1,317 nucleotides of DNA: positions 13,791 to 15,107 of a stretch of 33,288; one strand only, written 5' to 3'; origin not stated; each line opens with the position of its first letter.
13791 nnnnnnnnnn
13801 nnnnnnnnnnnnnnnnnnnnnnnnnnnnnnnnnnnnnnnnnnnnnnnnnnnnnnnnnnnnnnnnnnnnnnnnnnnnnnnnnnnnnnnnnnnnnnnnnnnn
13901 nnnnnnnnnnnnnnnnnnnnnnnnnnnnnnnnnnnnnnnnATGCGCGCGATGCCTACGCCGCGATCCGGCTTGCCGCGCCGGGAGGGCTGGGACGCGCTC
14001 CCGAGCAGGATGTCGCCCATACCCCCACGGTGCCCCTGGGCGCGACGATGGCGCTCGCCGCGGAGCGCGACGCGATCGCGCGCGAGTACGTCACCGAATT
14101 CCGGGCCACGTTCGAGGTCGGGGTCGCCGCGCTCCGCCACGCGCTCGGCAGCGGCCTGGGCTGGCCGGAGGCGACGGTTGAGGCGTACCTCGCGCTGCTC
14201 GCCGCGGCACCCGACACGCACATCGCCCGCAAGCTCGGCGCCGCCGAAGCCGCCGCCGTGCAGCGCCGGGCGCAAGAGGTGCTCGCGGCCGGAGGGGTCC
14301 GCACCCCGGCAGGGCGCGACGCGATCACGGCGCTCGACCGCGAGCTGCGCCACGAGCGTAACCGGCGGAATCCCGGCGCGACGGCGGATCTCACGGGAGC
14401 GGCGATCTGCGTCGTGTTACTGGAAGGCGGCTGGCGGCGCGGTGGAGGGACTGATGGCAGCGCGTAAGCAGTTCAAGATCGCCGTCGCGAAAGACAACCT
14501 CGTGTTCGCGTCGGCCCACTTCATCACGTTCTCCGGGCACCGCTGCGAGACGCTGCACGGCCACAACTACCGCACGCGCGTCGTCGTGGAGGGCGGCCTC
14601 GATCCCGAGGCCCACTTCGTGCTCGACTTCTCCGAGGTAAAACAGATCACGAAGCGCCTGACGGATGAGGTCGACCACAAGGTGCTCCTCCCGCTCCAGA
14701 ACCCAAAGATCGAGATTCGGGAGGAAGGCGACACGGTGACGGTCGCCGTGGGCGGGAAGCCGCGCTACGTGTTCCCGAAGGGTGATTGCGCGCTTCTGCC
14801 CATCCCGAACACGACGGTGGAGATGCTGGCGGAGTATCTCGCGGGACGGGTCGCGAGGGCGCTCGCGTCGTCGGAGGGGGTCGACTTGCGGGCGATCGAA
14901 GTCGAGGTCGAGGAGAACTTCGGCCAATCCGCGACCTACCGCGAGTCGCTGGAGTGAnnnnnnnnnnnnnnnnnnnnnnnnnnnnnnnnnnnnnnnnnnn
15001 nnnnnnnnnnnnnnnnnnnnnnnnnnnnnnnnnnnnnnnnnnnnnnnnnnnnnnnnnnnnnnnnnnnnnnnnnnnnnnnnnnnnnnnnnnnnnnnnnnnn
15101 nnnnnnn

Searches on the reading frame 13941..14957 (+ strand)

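Call 3: search_protein_families(library=pfam, proteins=[window:13941-14957:+])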
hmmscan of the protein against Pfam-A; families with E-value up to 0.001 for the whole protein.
window:13941-14957:+ (338 aa): 1 family
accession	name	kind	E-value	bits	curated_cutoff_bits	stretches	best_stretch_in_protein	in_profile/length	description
PF01242.24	PTPS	-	5.3e-24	85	22.4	1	188-335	7-120/121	6-pyruvoyl tetrahydropterin synthase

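Call 4: search_protein_families(library=ncbifam, proteins=[window:13941-14957:+])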
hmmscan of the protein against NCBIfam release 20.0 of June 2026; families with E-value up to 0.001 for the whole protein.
window:13941-14957:+ (338 aa): 2 families
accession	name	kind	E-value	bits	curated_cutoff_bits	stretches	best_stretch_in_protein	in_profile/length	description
TIGR03367.1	queuosine_QueD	equivalog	4.5e-19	68.6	89.25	1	186-304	5-90/92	6-carboxytetrahydropterin synthase QueD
TIGR00039.1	6PTHBS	subfamily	1.2e-17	64.3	125.5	1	186-292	7-113/124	6-pyruvoyl tetrahydropterin synthase/6-carboxytetrahydropterin synthase family protein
